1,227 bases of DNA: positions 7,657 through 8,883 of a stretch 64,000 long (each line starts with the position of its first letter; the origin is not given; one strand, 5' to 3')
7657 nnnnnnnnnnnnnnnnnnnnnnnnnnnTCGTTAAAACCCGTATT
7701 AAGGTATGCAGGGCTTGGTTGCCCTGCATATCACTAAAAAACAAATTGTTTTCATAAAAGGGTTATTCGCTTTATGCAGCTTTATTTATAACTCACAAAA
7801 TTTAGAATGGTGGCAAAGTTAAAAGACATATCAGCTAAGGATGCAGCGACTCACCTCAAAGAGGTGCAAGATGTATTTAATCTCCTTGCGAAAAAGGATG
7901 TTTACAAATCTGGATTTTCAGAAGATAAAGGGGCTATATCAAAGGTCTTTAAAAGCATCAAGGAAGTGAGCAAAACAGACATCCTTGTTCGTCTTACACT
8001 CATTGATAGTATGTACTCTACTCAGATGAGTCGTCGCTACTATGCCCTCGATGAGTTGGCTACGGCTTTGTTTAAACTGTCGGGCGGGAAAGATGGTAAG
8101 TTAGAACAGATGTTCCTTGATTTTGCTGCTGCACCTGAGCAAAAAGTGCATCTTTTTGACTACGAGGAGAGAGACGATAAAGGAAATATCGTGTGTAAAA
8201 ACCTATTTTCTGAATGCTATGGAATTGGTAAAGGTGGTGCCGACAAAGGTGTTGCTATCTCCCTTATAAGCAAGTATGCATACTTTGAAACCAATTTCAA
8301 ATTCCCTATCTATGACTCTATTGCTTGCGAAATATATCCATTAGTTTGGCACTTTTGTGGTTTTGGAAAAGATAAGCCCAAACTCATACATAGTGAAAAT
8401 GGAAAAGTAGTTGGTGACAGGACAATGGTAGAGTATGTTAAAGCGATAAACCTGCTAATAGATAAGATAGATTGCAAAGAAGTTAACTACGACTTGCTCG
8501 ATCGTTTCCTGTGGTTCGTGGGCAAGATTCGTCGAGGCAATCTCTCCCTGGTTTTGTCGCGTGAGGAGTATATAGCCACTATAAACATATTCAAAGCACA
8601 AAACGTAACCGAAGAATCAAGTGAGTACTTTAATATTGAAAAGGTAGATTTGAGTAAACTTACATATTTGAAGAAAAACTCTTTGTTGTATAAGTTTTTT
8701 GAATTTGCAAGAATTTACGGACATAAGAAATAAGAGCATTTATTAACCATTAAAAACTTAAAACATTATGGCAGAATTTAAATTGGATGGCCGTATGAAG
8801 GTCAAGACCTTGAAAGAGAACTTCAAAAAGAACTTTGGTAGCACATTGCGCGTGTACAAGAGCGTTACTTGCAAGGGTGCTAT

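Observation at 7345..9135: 392-bp direct duplication whose only coding differences are synonymous, bracketing an AT-rich cargo gene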

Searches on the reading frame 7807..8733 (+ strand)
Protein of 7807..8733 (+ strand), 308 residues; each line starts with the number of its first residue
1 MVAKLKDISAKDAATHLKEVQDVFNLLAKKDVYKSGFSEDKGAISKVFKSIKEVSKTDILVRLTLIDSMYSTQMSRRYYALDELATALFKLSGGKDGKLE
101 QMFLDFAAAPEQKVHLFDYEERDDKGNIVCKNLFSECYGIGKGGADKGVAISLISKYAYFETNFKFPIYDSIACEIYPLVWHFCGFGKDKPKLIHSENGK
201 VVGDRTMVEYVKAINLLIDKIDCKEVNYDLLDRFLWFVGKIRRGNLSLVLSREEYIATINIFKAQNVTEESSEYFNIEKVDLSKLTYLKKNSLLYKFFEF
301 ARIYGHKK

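Call 5: search_protein_families(library=pfam, proteins=[window:7807-8733:+], max_evalue=0.1)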
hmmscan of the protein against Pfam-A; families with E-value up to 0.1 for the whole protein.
window:7807-8733:+ (308 aa): 1 family
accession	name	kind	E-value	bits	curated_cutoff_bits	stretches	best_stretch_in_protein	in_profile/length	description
PF09639.16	YjcQ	-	0.075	13.7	23.3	0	241-301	31-89/95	YjcQ protein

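Call 6: search_protein_families(library=ncbifam, proteins=[window:7807-8733:+], max_evalue=0.1)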
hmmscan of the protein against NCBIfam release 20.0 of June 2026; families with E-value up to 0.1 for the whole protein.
window:7807-8733:+ (308 aa): 1 family
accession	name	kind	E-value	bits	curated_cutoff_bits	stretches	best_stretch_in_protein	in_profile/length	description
NF011916.0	PRK15386.1-5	equivalog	0.015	14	977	1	35-80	265-310/454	EspK/GogB family type III secretion system effector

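Call 7: search_protein_families(library=padloc, proteins=[window:7807-8733:+], max_evalue=0.1)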
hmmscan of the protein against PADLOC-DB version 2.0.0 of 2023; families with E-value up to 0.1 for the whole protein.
window:7807-8733:+ (308 aa): 0 families

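Call 8: search_protein_families(library=phrogs, proteins=[window:7807-8733:+], max_evalue=0.1)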
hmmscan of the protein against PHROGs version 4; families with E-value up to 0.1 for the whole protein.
window:7807-8733:+ (308 aa): 1 family
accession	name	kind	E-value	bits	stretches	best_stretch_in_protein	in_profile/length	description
phrog_2028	-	unknown function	0.03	13.8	1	16-88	248-318/453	-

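Call 9: find_homologous_proteins(query=window:7807-8733:+)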
Query window:7807-8733:+ (308 aa): 445 proteins with E <= 0.001 among 1971 candidates; the best 120 are listed.
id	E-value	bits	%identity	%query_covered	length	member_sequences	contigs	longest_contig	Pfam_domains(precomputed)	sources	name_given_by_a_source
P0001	4.1e-200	681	100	100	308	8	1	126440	-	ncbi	-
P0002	5.6e-133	461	71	100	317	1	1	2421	PF27257.1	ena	-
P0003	8.5e-132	457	70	100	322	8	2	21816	PF27257.1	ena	-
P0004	6.5e-128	444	70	100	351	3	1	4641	-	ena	-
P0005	1.8e-123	430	68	100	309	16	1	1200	-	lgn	-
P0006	3.0e-123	429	69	99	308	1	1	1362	-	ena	-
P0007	7.6e-123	428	67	100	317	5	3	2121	-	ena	-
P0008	7.8e-123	428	68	99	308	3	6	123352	-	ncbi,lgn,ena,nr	ncbi:MAG: hypothetical protein IKY84_03035 [Bacteroidaceae bacterium]|nr:hypothetical protein [Bacte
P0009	2.3e-121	423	66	100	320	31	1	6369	-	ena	-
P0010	2.0e-119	416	65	99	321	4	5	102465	-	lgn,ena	-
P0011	2.0e-117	410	65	99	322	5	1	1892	-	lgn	-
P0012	1.2e-116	407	64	99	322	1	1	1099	-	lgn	-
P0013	2.2e-115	403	62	99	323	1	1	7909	-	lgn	-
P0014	5.6e-115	402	63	100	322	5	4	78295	-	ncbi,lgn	-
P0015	2.3e-113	396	62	100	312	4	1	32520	-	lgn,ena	-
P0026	3.2e-108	380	62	96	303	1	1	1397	PF27257.1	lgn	-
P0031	1.7e-104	367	57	99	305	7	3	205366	PF27257.1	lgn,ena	-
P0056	1.9e-87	311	73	67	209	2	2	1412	PF27257.1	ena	-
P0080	7.0e-70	254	49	94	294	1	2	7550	PF27257.1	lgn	-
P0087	9.5e-69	250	46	95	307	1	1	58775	PF27257.1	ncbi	-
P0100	3.8e-67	245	46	94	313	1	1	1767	PF27257.1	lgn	-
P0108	4.6e-66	241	47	94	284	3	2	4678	PF27257.1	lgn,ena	-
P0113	1.5e-65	240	48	94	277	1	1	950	PF27257.1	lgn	-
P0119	6.0e-65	238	46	95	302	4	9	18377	PF27257.1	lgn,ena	-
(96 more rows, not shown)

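Call 11: find_encoding_contigs(protein=P0001, flank=6000, max_places=6)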
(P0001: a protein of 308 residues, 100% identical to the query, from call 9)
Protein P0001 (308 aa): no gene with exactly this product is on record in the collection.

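Call 12: find_encoding_contigs(protein=P0008, flank=6000, max_places=4)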
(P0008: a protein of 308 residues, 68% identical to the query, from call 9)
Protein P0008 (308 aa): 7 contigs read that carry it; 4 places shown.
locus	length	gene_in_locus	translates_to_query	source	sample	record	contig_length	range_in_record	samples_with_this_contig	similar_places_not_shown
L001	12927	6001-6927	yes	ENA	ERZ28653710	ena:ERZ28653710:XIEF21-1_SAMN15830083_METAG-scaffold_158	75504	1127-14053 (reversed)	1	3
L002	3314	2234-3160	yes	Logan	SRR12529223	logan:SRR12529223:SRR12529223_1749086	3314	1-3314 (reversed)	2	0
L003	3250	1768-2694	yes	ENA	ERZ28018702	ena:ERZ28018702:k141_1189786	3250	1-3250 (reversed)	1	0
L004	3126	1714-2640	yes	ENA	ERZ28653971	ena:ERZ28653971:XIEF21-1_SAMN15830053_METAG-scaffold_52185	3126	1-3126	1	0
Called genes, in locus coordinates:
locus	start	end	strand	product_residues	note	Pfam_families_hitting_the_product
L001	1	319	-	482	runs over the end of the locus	PF01212:Beta_elim_lyase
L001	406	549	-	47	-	-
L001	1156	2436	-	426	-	PF13173:AAA_14, PF13635:DUF4143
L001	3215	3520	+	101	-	PF05862:IceA2 (faint)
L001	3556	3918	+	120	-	-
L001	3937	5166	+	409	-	-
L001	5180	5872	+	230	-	PF13306:LRR_5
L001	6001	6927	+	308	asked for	-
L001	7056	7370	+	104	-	-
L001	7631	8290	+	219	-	PF06803:DUF1232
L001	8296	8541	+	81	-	-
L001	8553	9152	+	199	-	PF14014:DUF4230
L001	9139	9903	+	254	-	PF14014:DUF4230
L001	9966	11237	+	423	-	-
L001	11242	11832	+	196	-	PF01470:Peptidase_C15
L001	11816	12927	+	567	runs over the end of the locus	PF00520:Ion_trans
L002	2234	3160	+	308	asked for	-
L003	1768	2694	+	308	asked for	-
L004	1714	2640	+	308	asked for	-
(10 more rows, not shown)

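Call 14: find_encoding_contigs(protein=P0010, flank=6000, max_places=3)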
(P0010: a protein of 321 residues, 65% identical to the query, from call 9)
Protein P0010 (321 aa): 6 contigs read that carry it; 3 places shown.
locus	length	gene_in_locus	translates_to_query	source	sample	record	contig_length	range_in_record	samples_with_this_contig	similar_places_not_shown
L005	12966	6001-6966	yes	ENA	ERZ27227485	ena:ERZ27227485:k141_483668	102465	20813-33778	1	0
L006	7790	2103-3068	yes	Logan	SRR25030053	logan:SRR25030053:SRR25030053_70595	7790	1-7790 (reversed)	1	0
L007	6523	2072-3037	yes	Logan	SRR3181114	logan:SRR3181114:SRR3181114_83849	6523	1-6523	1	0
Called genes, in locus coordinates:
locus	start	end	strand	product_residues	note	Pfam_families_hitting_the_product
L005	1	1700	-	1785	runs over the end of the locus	PF14200:RicinB_lectin_2 (faint)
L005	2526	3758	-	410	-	PF03747:ADP_ribosyl_GH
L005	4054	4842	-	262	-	PF00293:NUDIX, PF19368:WHD_AraR, PF21906:WHD_NrtR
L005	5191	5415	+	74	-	-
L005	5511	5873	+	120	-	-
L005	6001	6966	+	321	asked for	-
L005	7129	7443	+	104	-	-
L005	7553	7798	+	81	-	-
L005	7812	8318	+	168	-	-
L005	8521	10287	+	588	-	PF07693:KAP_NTPase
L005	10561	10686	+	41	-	-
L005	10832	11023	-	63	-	-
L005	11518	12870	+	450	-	PF01637:ATPase_2, PF13173:AAA_14, PF03008:DUF234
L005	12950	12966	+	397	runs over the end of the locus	PF00924:MS_channel_2nd, PF21082:MS_channel_3rd (faint)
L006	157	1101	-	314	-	PF00293:NUDIX, PF19368:WHD_AraR, PF21906:WHD_NrtR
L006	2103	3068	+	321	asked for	-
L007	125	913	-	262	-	PF00293:NUDIX, PF19368:WHD_AraR, PF21906:WHD_NrtR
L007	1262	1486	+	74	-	-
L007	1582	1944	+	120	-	-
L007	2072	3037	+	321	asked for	-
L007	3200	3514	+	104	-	-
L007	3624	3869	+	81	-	-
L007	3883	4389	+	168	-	-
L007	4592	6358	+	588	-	PF07693:KAP_NTPase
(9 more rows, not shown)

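Call 15: find_encoding_contigs(protein=P0003, flank=6000, max_places=3)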
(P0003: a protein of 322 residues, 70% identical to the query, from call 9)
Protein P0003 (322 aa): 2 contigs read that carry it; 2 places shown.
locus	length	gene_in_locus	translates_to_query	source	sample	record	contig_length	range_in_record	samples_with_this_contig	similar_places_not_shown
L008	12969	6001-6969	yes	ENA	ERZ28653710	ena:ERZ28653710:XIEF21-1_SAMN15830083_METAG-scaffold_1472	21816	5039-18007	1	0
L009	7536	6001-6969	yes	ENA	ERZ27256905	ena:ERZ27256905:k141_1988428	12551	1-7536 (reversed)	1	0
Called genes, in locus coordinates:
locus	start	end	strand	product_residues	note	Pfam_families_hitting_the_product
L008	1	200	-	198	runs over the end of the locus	-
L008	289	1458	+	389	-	PF07714:PK_Tyr_Ser-Thr, PF00069:Pkinase, PF01636:APH (faint), PF03109:ABC1 (weak), PF06293:Kdo (weak)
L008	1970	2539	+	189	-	PF14014:DUF4230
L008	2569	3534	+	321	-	PF14014:DUF4230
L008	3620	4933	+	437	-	-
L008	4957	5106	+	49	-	-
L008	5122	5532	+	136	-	PF05099:TerB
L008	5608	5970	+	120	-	-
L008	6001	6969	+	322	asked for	PF27257:HI_0787_N (faint)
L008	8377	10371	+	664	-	-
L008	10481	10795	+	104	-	-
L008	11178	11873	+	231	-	-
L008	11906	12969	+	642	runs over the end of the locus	-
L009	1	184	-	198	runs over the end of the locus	-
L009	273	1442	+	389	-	PF07714:PK_Tyr_Ser-Thr, PF00069:Pkinase, PF01636:APH (faint), PF03109:ABC1 (weak), PF06293:Kdo (weak)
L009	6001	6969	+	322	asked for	PF27257:HI_0787_N (faint)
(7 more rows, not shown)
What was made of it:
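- On Pfam PF27257 (HI_0787_N) for the 308-aa protein: Some homologues carry PF27257 in the precomputed table (call 9); the one such gene seen in a locus is marked 'faint' (call 15).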

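Call 17: find_related_loci(query=window:7807-8733:+, collection=genome_contigs, flank=6000)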
Query window:7807-8733:+ (308 aa) in genome_contigs; peptide patterns used: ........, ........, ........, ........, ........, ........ (x = any residue, [..] = any of these).
227 stretches matched a pattern; 1 encode a relative of the query (tblastn E <= 1e-3); 1 distinct loci.
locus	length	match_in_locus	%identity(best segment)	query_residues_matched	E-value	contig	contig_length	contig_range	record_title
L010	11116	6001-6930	68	1-308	5e-136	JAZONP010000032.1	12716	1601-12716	MAG: Bacteroidaceae bacterium isolate T1900045637_YK20190331.MAGScoT_cleanbin_000033 SGB_8104_k141_911593, whole genome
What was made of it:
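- Tried and rejected: The GTDB representative genomes returned only one related locus, and the source genome is not a representative (call 17).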

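Call 30: search_solved_structures(query=window:7807-8733:+, max_evalue=10)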
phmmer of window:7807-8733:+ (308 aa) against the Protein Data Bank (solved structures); distinct sequences matched with E-value up to 10: 3.
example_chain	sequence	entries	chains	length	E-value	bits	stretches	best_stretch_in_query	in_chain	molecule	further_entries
9miq_A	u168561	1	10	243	1.7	11.1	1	2-37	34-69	Coproheme decarboxylase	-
9mhr_A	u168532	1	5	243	1.8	11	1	2-37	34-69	Coproheme decarboxylase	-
9mhq_A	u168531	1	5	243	1.8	11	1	2-37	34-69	Coproheme decarboxylase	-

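Call 35: search_solved_structures(query=A2, max_evalue=10)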
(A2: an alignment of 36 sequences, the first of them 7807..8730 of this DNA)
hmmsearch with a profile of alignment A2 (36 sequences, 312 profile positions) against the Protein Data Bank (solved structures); distinct sequences matched with E-value up to 10: 1.
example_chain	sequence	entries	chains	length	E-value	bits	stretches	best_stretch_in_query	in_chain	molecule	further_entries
6ni0_A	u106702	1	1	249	1.2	11.4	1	236-254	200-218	Beta-lactamase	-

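Call 36: search_protein_families(library=pfam, alignment_id=A2, max_evalue=0.01)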
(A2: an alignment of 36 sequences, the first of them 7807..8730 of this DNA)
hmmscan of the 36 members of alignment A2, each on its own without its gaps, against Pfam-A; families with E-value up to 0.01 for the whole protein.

A. member 1, window:7807-8730:+ (308 aa): 0 families

B. families by the number of members that match (of 36 scanned): 1 family
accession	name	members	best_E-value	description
PF00946.24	Mononeg_RNA_pol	1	0.0096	Mononegavirales RNA dependent RNA polymerase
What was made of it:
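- On Pfam PF27257 (HI_0787_N) for the 308-aa protein: The local Pfam-A gives no hit for the window protein or for 36 homologues (calls 5, 36).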

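Call 44: predict_structure(alignment_id=A2)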
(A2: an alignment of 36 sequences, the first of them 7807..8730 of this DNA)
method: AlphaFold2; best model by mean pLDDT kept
length: 308 residues; sequences in the alignment: 36
mean_pLDDT: 90.1   pTM: 0.90
mean pLDDT of the five models: 90.1, 90.1, 89.3, 89.2, 88.7
residues with pLDDT >= 90: 229; 70-90: 55; 50-70: 20; < 50: 4
segments of 3 or more residues with pLDDT < 50: 74-76
pLDDT, mean of each block of 10 residues (from residue 1): 76 98 95 73 92 91 90 58 95 95 98 98 94 91 81 96 97 95 93 91 96 98 96 96 92 92 71 80 93 95 87
secondary structure, 60 per line:
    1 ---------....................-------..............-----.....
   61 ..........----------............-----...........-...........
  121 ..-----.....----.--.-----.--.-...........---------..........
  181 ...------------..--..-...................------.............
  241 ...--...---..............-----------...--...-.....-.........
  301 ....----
elements in order: H10-29 H37-50 H56-70 H81-92 H98-108 H110-117 E118-122 E128-132 H151-161 H171-183 H203-221 H228-243 H252-265 H286-290 H292-304

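Call 47: fold_search(model_id=the predicted structure, library=pdb)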
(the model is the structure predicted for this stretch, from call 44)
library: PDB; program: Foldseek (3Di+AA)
matches with E <= 10: 166; with E <= 0.001: 0
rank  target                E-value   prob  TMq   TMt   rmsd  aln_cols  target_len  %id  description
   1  9p85_R                3.5e-01  0.06  0.12  0.12  22.7       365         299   12  NTSR1-Gi-NTS(8-13) GTP-Bound Complex in the Canonical, AHD Closed State, 3DVA Sorted (C-Closed*-GTP) (released 2026-03-25)
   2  7tu2_A                3.9e-01  0.07  0.15  0.11  22.0       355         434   12  Structure of the L. blandensis dGTPase R37A mutant bound to Mn (released 2022-06-01)
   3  9kce_A                4.1e-01  0.02  0.08  0.06  28.2       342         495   12  Crystal Structure of the ATP analog-bound closed state of Thermotoga maritima MutS2 (released 2025-09-10)
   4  3oe0_A                4.8e-01  0.05  0.13  0.11  28.8       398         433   10  Crystal structure of the CXCR4 chemokine receptor in complex with a cyclic peptide antagonist CVX15 (released 2010-10-27)
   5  8qv2_F                5.5e-01  0.05  0.11  0.07  22.7       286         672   13  Structure of the native y-Tubulin Ring Complex (yTuRC) capping microtubule minus ends at the spindle pole body (released 2024-04-24)
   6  8fn0_A                6.4e-01  0.05  0.11  0.12  22.1       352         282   10  CryoEM structure of Go-coupled NTSR1 with a biased allosteric modulator (released 2023-03-29)
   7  4krd_B                9.6e-01  0.06  0.11  0.16  21.0       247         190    9  Crystal Structure of Pho85-Pcl10 Complex (released 2013-09-18)
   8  7sk4_A                1.0e+00  0.04  0.12  0.12  23.0       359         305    7  Cryo-EM structure of ACKR3 in complex with chemokine N-terminal mutant CXCL12_LRHQ, an intracellular Fab, and an extra (released 2022-07-27)
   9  6osa_R                1.0e+00  0.03  0.12  0.11  22.6       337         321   10  human Neurotensin Receptor 1 (hNTSR1) - Gi1 Protein Complex in non-canonical conformation (NC state) (released 2019-07-10)
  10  8bj6_C                1.4e+00  0.03  0.13  0.13  24.8       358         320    9  Crystal structure of YopR (released 2023-11-15)
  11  9wms_m                1.5e+00  0.04  0.15  0.06  20.7       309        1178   13  Co-transcriptional histone H3K36 methylation complex containing RNA polymerase II elongation complex, Set2, and the up (released 2025-12-24)
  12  8y71_R                1.5e+00  0.03  0.12  0.13  23.9       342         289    9  positive allosteric modulator(BMS986187)-bound delta-opioid receptor-Gi complex (released 2026-01-07)
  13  4xes_A                1.5e+00  0.02  0.10  0.07  22.4       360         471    9  Structure of active-like neurotensin receptor (released 2015-07-29)
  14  8f7w_R                1.5e+00  0.02  0.12  0.13  22.8       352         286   11  Gi bound kappa-opioid receptor in complex with dynorphin (released 2022-12-14)
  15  8fn1_A                1.6e+00  0.03  0.11  0.12  22.5       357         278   10  CryoEM structure of Go-coupled NTSR1 (released 2023-03-29)
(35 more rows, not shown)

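Call 59: fold_search(model_id=the predicted structure, library=viral)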
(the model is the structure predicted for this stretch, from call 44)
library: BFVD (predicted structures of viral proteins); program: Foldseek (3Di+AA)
matches with E <= 10: 239; with E <= 0.001: 0
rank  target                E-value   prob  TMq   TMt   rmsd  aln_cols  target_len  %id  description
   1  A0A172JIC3            1.6e-01  0.11  0.15  0.14  20.3       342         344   10  Virion protein [Bacillus phage AR9]
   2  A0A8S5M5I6            2.0e-01  0.08  0.13  0.11  32.4       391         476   10  Uncharacterized protein [Podoviridae sp. ctaNW81]
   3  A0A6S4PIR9            3.1e-01  0.06  0.13  0.07  27.0       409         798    8  Uncharacterized protein [uncultured phage_MedDCM-OCT-S31-C1]
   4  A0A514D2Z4            4.6e-01  0.06  0.13  0.15  21.8       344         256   10  (no name in the UniProt tables at hand)
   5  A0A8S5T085            5.4e-01  0.10  0.12  0.09  14.9       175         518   16  Terminase large subunit [Podoviridae sp. ctxqo3]
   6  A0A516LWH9            5.9e-01  0.05  0.13  0.08  23.4       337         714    9  (no name in the UniProt tables at hand)
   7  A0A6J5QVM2            5.9e-01  0.04  0.12  0.07  18.4       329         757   12  Uncharacterized protein [uncultured Caudovirales phage]
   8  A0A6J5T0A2            7.6e-01  0.05  0.14  0.06  24.6       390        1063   11  Uncharacterized protein [uncultured Caudovirales phage]
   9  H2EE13                8.0e-01  0.02  0.10  0.04  28.5       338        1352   13  Kinesin-like protein [Moumouvirus sp. 'Monve']
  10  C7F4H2                8.4e-01  0.04  0.08  0.08  18.3       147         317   12  (no name in the UniProt tables at hand)
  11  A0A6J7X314            8.4e-01  0.03  0.08  0.05  23.6       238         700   17  Prohead protease [uncultured Caudovirales phage]
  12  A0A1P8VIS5            8.8e-01  0.03  0.11  0.06  21.9       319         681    8  Uncharacterized protein [Murid betaherpesvirus 3]
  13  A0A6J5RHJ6            9.3e-01  0.08  0.14  0.21  15.6       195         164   10  Bacteriophage phiKZ, Orf197 [uncultured Caudovirales phage]
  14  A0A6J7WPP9            9.7e-01  0.04  0.10  0.14  24.3       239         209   10  Uncharacterized protein [uncultured Caudovirales phage]
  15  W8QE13                1.0e+00  0.01  0.09  0.05  47.1       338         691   13  DNA double-strand break repair rad50 ATpase-like protein [Chloriridovirus anopheles1]
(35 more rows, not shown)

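Call 62: find_related_loci(query=A2, collection=metagenome_contigs, flank=5000)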
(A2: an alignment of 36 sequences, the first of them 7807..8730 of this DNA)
Query A2 (308 aa) in metagenome_contigs; peptide patterns used: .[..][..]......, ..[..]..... (x = any residue, [..] = any of these).
98 stretches matched a pattern; 52 encode a relative of the query (tblastn E <= 1e-3); 52 distinct loci.
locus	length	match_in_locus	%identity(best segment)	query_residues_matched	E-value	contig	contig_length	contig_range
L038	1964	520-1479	66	2-308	2e-140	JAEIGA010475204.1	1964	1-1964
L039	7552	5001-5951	62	2-308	4e-116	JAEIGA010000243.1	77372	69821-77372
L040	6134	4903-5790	61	3-302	1e-112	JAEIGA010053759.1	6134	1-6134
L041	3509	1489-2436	55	2-304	1e-111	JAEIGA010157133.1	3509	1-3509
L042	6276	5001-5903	56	1-304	1e-104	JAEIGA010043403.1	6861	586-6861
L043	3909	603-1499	54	16-308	2e-101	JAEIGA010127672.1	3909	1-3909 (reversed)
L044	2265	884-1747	49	14-302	6e-85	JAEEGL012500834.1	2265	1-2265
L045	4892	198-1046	50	20-303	4e-81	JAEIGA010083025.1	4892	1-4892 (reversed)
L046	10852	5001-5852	49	9-301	4e-79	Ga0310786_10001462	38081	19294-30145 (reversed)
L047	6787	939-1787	48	14-302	7e-76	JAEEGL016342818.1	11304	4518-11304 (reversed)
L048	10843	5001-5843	48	16-302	1e-74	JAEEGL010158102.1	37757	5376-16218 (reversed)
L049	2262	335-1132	50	18-302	1e-75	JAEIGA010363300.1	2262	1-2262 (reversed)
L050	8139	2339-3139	48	15-302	4e-73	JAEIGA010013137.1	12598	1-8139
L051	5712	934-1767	47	16-302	1e-72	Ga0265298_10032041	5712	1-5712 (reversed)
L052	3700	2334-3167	47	16-302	7e-73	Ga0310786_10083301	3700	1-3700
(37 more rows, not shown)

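Call 77: find_encoding_contigs(protein=P0394, flank=5000, max_places=4)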
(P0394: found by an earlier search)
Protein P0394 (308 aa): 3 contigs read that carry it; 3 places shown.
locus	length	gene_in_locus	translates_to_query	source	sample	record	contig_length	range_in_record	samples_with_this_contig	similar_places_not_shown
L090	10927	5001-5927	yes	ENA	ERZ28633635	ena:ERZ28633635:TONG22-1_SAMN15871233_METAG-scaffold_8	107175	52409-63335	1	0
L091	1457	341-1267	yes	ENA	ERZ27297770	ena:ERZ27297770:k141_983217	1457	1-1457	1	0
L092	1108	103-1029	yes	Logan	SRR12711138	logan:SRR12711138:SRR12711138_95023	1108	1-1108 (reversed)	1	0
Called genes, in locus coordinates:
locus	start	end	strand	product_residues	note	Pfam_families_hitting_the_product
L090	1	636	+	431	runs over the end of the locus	-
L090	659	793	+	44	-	-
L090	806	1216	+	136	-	PF05099:TerB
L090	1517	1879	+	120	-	-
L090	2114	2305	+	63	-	-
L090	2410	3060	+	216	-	-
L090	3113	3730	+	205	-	PF13306:LRR_5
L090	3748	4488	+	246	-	PF22945:LEM-3_GIY-YIG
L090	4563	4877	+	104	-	-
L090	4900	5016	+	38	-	-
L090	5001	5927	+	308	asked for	-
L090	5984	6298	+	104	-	-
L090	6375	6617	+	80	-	-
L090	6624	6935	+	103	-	-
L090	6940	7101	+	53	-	-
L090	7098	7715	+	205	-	-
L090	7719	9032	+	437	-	-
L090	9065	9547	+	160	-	-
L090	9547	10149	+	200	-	PF01470:Peptidase_C15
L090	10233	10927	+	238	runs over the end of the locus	PF13557:Phenol_MetA_deg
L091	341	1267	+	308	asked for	-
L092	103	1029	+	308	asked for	-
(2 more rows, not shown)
